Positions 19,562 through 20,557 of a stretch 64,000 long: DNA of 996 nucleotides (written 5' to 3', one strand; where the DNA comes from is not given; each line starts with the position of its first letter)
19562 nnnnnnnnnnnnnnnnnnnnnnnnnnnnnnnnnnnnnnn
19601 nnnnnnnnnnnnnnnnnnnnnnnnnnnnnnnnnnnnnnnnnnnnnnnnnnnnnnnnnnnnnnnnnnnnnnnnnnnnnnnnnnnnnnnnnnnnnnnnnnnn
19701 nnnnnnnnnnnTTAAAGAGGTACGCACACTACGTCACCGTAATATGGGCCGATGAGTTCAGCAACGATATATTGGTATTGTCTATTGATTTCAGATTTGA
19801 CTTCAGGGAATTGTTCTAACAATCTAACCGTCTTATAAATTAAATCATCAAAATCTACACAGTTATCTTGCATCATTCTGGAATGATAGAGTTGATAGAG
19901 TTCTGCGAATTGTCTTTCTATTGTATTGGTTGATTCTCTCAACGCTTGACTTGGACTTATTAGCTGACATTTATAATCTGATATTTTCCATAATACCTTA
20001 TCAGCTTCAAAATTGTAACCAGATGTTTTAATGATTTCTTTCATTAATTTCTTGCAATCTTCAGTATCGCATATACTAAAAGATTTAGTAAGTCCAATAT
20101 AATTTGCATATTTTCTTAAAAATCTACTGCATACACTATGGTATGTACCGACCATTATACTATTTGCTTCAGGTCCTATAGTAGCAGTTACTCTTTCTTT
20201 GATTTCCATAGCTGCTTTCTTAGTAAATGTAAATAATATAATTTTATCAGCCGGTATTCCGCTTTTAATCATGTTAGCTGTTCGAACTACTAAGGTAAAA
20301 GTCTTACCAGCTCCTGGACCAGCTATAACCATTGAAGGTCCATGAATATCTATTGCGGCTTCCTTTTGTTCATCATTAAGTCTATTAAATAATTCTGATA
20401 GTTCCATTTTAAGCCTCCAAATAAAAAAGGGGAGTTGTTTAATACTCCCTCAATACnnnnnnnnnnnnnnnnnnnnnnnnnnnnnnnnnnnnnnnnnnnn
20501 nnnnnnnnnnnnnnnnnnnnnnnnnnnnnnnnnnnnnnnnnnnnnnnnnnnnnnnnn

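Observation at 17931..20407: UvrD/PcrA-type helicase gene split by a ~580-nt ORF-less structured insert with group I intron boundary hallmarks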

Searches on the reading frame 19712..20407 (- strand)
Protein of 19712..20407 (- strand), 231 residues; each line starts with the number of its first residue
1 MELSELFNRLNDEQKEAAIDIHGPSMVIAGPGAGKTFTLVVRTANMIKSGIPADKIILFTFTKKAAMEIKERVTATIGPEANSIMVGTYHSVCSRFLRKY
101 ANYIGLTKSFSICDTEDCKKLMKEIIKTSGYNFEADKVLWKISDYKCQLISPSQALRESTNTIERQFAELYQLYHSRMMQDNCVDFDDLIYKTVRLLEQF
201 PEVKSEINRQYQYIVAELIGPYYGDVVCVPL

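Call 7: search_protein_families(library=pfam, proteins=[window:19712-20407:-], max_evalue=0.01)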
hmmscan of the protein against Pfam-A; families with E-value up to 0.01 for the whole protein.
window:19712-20407:- (231 aa): 3 families
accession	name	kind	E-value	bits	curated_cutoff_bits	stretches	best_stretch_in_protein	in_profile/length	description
PF00580.27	UvrD-helicase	-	1.2e-51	176.4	23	1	10-215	1-217/271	UvrD/REP helicase N-terminal domain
PF13245.12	AAA_19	-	3.7e-11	43.8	25.1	1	22-122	11-72/134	AAA domain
PF13604.12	AAA_30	-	5e-05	23.6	27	1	10-73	2-66/191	AAA domain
